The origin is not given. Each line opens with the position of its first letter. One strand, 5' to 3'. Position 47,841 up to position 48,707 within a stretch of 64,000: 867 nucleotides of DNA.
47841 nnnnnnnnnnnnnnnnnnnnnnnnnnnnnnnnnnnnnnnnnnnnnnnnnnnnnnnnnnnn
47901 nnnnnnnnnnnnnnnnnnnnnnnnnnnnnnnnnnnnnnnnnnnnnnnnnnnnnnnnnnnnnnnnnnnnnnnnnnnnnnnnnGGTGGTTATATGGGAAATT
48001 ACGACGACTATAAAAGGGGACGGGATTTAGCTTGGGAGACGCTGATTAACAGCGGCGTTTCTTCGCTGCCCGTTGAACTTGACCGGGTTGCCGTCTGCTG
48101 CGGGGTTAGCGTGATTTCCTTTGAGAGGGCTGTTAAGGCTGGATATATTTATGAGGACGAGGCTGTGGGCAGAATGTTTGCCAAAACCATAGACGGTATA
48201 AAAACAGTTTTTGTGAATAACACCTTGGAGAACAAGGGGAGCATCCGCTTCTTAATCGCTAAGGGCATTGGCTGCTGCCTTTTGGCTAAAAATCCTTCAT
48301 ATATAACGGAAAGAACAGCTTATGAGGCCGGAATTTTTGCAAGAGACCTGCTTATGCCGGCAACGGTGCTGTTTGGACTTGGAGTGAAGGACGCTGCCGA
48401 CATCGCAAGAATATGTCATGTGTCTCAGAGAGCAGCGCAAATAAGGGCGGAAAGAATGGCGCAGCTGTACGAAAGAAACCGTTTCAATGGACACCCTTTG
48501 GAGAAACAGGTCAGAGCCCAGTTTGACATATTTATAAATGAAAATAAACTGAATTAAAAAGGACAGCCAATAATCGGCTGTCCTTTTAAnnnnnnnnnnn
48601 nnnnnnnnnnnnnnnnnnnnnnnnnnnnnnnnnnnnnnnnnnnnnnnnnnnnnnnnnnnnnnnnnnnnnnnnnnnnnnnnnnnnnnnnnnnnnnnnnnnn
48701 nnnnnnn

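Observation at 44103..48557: Atypical 2-hydroxyacyl-CoA dehydratase module bracketed by an XRE regulator and a catalytically dead ImmA-like protein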

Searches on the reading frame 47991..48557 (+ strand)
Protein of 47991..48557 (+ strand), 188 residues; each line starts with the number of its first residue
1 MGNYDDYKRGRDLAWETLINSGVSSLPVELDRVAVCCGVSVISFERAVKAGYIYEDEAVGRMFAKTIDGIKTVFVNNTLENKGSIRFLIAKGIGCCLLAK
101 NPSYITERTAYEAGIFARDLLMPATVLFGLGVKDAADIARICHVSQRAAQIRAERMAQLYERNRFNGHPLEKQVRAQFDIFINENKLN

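Call 3: search_protein_families(library=pfam, proteins=[window:47991-48557:+], max_evalue=0.1)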
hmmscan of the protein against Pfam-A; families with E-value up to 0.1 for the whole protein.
window:47991-48557:+ (188 aa): 1 family
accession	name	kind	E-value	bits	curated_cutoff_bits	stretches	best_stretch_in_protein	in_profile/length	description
PF06114.19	Peptidase_M78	-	0.014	15.6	22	1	64-152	22-121/123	IrrE N-terminal-like domain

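Call 4: search_protein_families(library=ncbifam, proteins=[window:47991-48557:+], max_evalue=0.1)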
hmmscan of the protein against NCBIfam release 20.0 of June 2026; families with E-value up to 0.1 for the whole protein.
window:47991-48557:+ (188 aa): 0 families

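Call 10: find_homologous_proteins(query=window:47991-48557:+, max_evalue=0.001)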
Query window:47991-48557:+ (188 aa): 39 proteins with E <= 0.001 among 187 candidates.
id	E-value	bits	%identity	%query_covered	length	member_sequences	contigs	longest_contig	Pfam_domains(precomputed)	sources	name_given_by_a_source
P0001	5.4e-116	403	97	100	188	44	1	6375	-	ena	-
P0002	4.6e-67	243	60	99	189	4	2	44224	-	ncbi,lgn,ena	-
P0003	1.7e-66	242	61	99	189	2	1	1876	-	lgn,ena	-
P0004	8.7e-66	239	61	98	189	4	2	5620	-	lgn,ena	-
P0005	4.3e-65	237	85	69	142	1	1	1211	-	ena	-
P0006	2.8e-63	231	60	96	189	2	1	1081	PF06114.20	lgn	-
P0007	1.8e-61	225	59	100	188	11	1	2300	-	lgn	-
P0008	3.7e-61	224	59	100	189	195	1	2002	-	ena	-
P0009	4.4e-60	221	59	100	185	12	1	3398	-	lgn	-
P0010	1.1e-59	219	56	98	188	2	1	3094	-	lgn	-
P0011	1.1e-57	213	54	99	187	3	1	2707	-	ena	-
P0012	1.8e-53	199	53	99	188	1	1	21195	-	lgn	-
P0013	9.5e-53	197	55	94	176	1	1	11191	-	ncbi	-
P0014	2.5e-51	192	55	91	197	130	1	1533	-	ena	-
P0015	6.0e-51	191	51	99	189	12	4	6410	PF06114.20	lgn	-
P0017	3.7e-50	188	52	98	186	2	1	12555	-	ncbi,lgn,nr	ncbi:MAG: hypothetical protein LUE88_03225 [Clostridiales bacterium]|nr:hypothetical protein [Clostr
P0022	6.0e-33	132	41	95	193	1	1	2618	PF06114.20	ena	-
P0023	6.7e-33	132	41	95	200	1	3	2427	PF06114.20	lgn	-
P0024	1.1e-32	131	39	95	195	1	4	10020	PF06114.20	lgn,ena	-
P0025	2.8e-32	130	39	95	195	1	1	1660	PF06114.20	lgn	-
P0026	2.8e-32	130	39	95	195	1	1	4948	PF06114.20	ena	-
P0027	5.5e-32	129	39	95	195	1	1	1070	PF06114.20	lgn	-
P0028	6.6e-32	129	39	95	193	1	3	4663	PF06114.20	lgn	-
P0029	3.3e-31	127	37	97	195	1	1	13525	PF06114.20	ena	-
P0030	4.9e-31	126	38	95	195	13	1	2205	PF06114.20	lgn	-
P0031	2.2e-30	124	39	95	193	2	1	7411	PF06114.20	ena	-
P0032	1.0e-29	122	38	95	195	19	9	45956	PF06114.20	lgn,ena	-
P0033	1.4e-28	118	37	95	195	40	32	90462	PF06114.20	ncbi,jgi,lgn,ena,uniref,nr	jgi:Zn-dependent peptidase ImmA (M78 family)|uniref:IrrE protein n=1 Tax=Siphoviridae sp. ctKvA22 Ta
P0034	4.5e-28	116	36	96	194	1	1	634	PF06114.20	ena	-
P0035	9.5e-28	115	38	97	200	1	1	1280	PF06114.20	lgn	-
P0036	1.3e-27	115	36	96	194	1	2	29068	PF06114.20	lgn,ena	-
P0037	1.4e-26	112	38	96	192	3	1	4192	PF06114.20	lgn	-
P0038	3.1e-26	110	36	96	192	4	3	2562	PF06114.20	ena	-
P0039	4.3e-19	87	35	98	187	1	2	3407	PF06114.20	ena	-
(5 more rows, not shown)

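Call 11: search_solved_structures(query=window:47991-48557:+, max_evalue=10, show_alignments=3)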
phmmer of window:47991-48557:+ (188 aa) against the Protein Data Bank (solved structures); distinct sequences matched with E-value up to 10: 0.

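Call 14: find_encoding_contigs(protein=P0002, flank=10000, max_places=3)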
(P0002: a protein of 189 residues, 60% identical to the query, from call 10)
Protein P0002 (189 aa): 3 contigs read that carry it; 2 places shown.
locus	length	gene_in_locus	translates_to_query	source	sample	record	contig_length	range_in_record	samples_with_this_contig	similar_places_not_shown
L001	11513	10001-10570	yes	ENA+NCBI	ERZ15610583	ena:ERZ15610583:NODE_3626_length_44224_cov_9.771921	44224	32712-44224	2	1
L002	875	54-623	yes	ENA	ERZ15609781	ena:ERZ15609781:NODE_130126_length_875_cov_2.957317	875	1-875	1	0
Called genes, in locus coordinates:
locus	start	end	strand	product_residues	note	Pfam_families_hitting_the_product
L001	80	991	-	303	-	PF00056:Ldh_1_N, PF02866:Ldh_1_C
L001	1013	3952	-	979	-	PF14691:Fer4_20, PF00070:Pyr_redox (faint), PF00890:FAD_binding_2 (faint), PF01266:DAO (faint), PF07992:Pyr_redox_2, PF13450:NAD_binding_8, PF13738:Pyr_redox_3 (faint)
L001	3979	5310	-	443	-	PF01979:Amidohydro_1, PF07969:Amidohydro_3 (faint)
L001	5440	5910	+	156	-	PF04525:LOR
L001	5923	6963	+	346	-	PF01212:Beta_elim_lyase, PF00266:Aminotran_5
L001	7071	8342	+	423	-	PF06050:HGD-D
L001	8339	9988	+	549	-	PF06050:HGD-D, PF01869:BcrAD_BadFG, PF05378:Hydant_A_N (faint)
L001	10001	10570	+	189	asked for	-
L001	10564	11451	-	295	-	PF04657:DMT_YdcZ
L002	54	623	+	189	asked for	-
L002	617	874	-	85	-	?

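Call 15: find_encoding_contigs(protein=P0012, flank=10000, max_places=3)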
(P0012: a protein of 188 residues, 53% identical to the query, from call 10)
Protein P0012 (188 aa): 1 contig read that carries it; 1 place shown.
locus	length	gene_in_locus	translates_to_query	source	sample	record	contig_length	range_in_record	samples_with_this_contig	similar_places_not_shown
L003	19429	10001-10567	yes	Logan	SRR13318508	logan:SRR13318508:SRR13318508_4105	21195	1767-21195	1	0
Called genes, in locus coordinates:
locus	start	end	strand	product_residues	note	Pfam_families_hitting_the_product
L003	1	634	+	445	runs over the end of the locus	PF00209:SNF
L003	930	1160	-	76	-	-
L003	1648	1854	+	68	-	PF12844:HTH_19, PF13560:HTH_31, PF01381:HTH_3, PF07022:Phage_CI_repr (weak)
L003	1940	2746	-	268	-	-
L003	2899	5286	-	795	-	PF02574:S-methyl_trans, PF00809:Pterin_bind, PF02607:B12-binding_2, PF02310:B12-binding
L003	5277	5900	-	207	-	PF02965:Met_synt_B12 (faint)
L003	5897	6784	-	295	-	PF02219:MTHFR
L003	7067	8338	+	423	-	PF06050:HGD-D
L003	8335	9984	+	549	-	PF06050:HGD-D, PF01869:BcrAD_BadFG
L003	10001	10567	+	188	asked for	-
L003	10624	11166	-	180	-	-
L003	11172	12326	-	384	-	PF00465:Fe-ADH, PF13685:Fe-ADH_2 (weak), PF25137:ADH_Fe_C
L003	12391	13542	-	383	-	PF00266:Aminotran_5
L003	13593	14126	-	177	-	PF07155:ECF-ribofla_trS, PF12822:ECF_trnsprt (weak)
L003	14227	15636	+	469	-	PF00392:GntR, PF00155:Aminotran_1_2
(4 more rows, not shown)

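Call 16: find_encoding_contigs(protein=P0017, flank=10000, max_places=3)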
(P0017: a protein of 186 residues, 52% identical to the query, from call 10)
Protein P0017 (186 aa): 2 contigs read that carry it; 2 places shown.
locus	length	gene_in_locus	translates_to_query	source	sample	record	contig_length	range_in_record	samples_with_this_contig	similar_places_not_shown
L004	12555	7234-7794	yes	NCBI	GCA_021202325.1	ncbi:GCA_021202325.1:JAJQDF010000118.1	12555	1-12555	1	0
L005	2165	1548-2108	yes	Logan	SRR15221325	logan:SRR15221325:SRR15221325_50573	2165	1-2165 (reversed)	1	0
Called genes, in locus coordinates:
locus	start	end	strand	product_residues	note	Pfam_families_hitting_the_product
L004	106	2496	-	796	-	PF02574:S-methyl_trans, PF00809:Pterin_bind, PF02607:B12-binding_2, PF02310:B12-binding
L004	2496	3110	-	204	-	-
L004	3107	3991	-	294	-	PF02219:MTHFR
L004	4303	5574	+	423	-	PF06050:HGD-D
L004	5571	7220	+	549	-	PF06050:HGD-D, PF01869:BcrAD_BadFG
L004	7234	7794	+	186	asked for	-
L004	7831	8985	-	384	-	PF00465:Fe-ADH, PF13685:Fe-ADH_2 (weak), PF25137:ADH_Fe_C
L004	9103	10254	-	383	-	PF00266:Aminotran_5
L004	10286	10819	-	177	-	PF07155:ECF-ribofla_trS, PF12822:ECF_trnsprt (weak)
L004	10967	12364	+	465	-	PF00392:GntR, PF00155:Aminotran_1_2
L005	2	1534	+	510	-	?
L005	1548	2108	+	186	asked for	-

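Call 17: find_encoding_contigs(protein=P0033, flank=8000, max_places=4)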
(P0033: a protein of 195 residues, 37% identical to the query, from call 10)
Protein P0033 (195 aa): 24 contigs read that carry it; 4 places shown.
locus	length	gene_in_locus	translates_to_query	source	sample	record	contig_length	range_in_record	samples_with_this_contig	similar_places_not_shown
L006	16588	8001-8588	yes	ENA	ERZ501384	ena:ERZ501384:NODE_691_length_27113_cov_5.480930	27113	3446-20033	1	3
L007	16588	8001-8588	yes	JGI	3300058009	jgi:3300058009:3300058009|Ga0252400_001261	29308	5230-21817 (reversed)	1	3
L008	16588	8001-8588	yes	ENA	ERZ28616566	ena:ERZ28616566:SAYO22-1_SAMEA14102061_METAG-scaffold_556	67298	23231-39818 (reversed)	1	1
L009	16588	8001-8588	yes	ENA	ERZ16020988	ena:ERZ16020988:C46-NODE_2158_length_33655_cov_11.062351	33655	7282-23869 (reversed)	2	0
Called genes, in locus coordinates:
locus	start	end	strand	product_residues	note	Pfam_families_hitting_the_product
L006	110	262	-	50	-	PF21847:DUF6906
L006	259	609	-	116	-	-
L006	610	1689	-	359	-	-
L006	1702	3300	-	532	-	PF00145:DNA_methylase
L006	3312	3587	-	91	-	PF00436:SSB (weak)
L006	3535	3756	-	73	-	-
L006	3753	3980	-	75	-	-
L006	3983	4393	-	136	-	PF09643:YopX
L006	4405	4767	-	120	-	-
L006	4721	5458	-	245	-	PF23343:REP_ORF2-G2P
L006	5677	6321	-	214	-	-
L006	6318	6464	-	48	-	-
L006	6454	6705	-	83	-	-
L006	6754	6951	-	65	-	-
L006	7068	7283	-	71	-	PF13443:HTH_26 (weak), PF13560:HTH_31 (weak)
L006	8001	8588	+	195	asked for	PF06114:Peptidase_M78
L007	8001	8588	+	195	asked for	PF06114:Peptidase_M78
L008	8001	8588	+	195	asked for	PF06114:Peptidase_M78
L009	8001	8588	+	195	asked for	PF06114:Peptidase_M78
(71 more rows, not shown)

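Call 18: find_encoding_contigs(protein=P0036, flank=8000, max_places=2)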
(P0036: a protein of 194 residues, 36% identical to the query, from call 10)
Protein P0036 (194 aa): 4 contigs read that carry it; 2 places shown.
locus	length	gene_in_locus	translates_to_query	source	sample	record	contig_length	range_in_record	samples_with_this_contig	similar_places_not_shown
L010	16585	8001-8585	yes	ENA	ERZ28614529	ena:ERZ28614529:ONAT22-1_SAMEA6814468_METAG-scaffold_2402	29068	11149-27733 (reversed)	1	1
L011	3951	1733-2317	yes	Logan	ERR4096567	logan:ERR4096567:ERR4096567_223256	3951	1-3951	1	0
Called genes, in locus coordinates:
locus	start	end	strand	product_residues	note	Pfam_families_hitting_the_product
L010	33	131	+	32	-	-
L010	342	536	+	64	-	PF01381:HTH_3 (weak)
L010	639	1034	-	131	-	-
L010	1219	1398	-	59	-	-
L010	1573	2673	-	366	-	-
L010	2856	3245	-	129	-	-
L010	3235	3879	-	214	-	-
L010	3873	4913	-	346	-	-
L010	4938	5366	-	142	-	PF00436:SSB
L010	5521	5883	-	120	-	-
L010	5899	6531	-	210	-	PF18836:B_solenoid_ydck (faint)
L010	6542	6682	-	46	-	-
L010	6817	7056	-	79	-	-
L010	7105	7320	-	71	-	PF13443:HTH_26 (weak)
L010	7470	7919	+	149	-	PF13560:HTH_31, PF01381:HTH_3, PF12844:HTH_19 (faint)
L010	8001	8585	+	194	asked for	PF06114:Peptidase_M78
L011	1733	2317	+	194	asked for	PF06114:Peptidase_M78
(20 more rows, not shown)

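Call 19: find_encoding_contigs(protein=P0039, flank=8000, max_places=2)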
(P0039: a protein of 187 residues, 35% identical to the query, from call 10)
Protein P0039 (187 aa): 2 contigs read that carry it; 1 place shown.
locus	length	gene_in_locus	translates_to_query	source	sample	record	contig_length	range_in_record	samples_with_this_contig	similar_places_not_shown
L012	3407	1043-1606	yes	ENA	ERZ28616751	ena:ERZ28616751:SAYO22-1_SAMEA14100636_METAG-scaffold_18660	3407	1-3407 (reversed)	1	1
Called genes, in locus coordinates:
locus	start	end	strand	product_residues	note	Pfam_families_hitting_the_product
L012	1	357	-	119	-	?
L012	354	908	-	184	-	PF27000:PH_gly_zipper (weak)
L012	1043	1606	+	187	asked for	PF06114:Peptidase_M78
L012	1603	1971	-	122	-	PF13443:HTH_26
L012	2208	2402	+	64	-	PF12844:HTH_19 (weak), PF13560:HTH_31, PF01381:HTH_3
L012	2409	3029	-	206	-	PF01381:HTH_3, PF12844:HTH_19 (weak), PF13560:HTH_31, PF00717:Peptidase_S24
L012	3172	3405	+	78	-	?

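Call 21: find_related_loci(query=A2, collection=genome_contigs, flank=10000)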
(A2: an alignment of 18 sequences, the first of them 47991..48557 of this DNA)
Query A2 (188 aa) in genome_contigs; peptide patterns used: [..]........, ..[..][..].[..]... (x = any residue, [..] = any of these).
47 stretches matched a pattern; 28 encode a relative of the query (tblastn E <= 1e-3); 28 distinct loci.
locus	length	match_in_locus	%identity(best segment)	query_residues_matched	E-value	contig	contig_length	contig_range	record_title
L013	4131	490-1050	93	1-187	1e-117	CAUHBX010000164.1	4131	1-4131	MAG TPA_asm: uncultured Eubacteriales bacterium isolate SRR16280116_bin.38_MetaWRAP_v1.3_MAG genome assembly, contig: ER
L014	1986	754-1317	58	1-188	1e-72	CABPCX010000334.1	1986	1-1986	MAG: uncultured Clostridiales bacterium isolate MGYG-HGUT-04273 genome assembly, contig: GUT_GENOME262257_334, whole gen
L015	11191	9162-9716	55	4-188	6e-67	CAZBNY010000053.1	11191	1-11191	MAG TPA_asm: uncultured Lachnospiraceae bacterium isolate SRP222994_co1_248 genome assembly, contig: NODE_12327_length_1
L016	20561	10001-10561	57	1-188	5e-66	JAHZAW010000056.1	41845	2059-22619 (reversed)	MAG: Clostridiales bacterium isolate HRGM_Genome_1943 HRGM_Genome_1943_56, whole genome shotgun sequence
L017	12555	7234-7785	52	1-184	2e-59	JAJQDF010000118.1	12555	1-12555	MAG: Clostridiales bacterium isolate MI.1_11 NODE_843_length_12555_cov_6.548080, whole genome shotgun sequence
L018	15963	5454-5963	56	3-173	8e-59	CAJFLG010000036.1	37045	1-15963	Candidatus Metalachnospira gallinarum isolate Chicken_24_mag_191 genome assembly, contig: MAGpy_11413_24_idba_bin_191_fa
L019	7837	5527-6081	52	1-186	1e-53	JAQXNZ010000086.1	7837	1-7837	MAG: Clostridia bacterium isolate SUG1366 k141_4228923, whole genome shotgun sequence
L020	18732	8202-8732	51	1-182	4e-53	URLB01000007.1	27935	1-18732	uncultured Clostridiales bacterium isolate UMGS1098 genome assembly, contig: NODE_1150_length_27935_cov_3.336585, whole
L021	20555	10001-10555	46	4-183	4e-46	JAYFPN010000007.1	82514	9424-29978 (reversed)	MAG: Candidatus Metalachnospira sp. isolate CA_12 c_CA_000000036278, whole genome shotgun sequence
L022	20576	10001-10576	42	1-182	2e-40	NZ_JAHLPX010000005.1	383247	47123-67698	Anaerotignum sp. MSJ-24 M-24_ctg0002, whole genome shotgun sequence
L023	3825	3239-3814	41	4-186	4e-38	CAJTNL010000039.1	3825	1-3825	MAG TPA_asm: uncultured Eubacteriales bacterium isolate MGBC103718 genome assembly, contig: MGBC103718.39, whole genome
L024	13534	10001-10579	36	4-186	1e-35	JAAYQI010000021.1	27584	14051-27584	MAG: Candidatus Epulonipiscium sp. isolate AS22ysBPME_36 17090_AS22, whole genome shotgun sequence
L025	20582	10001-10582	39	4-186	4e-36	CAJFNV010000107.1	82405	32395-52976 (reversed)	Candidatus Gallispira edinburgensis isolate Coassembly_mag_263 genome assembly, contig: MAGpy_11413_min2k_bin_263_fak87_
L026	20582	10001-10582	34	4-187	2e-32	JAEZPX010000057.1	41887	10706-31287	MAG: Bacillota bacterium isolate OH_CFB_67 k127_1796259, whole genome shotgun sequence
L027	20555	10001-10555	38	4-182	4e-32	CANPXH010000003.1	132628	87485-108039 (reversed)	MAG: uncultured Clostridia bacterium isolate Lapin-004__bin79 genome assembly, contig: Lapin-004__NODE_78_length_132628_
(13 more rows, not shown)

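Call 28: find_encoding_contigs(protein=P0001, flank=10000, max_places=6)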
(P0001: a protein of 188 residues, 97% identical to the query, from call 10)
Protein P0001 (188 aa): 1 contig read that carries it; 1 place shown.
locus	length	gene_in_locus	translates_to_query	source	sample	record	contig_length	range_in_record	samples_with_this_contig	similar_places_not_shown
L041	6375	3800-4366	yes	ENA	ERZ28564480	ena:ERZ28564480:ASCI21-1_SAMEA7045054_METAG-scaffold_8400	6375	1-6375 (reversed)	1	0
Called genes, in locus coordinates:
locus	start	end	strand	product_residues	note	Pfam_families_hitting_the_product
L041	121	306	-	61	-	-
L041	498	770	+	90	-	-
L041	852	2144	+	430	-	PF06050:HGD-D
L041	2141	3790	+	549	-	PF06050:HGD-D, PF01869:BcrAD_BadFG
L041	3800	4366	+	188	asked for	-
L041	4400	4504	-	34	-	-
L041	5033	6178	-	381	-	PF00266:Aminotran_5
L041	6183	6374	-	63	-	?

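Call 31: search_solved_structures(query=A1, max_evalue=1, show_alignments=2)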
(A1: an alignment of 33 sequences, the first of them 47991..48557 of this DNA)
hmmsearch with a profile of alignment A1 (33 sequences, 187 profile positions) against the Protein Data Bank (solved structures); distinct sequences matched with E-value up to 1: 3.
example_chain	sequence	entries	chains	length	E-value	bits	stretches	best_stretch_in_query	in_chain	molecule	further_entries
7t5t_A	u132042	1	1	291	3.3e-08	36.5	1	20-123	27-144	CapP toxin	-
8slm_A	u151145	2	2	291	3.4e-05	26.7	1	69-148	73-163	Zn dependent hydrolase fused to HTH domain, IrrE ortholog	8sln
3dte_A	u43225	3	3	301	0.00012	24.9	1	70-131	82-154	IrrE protein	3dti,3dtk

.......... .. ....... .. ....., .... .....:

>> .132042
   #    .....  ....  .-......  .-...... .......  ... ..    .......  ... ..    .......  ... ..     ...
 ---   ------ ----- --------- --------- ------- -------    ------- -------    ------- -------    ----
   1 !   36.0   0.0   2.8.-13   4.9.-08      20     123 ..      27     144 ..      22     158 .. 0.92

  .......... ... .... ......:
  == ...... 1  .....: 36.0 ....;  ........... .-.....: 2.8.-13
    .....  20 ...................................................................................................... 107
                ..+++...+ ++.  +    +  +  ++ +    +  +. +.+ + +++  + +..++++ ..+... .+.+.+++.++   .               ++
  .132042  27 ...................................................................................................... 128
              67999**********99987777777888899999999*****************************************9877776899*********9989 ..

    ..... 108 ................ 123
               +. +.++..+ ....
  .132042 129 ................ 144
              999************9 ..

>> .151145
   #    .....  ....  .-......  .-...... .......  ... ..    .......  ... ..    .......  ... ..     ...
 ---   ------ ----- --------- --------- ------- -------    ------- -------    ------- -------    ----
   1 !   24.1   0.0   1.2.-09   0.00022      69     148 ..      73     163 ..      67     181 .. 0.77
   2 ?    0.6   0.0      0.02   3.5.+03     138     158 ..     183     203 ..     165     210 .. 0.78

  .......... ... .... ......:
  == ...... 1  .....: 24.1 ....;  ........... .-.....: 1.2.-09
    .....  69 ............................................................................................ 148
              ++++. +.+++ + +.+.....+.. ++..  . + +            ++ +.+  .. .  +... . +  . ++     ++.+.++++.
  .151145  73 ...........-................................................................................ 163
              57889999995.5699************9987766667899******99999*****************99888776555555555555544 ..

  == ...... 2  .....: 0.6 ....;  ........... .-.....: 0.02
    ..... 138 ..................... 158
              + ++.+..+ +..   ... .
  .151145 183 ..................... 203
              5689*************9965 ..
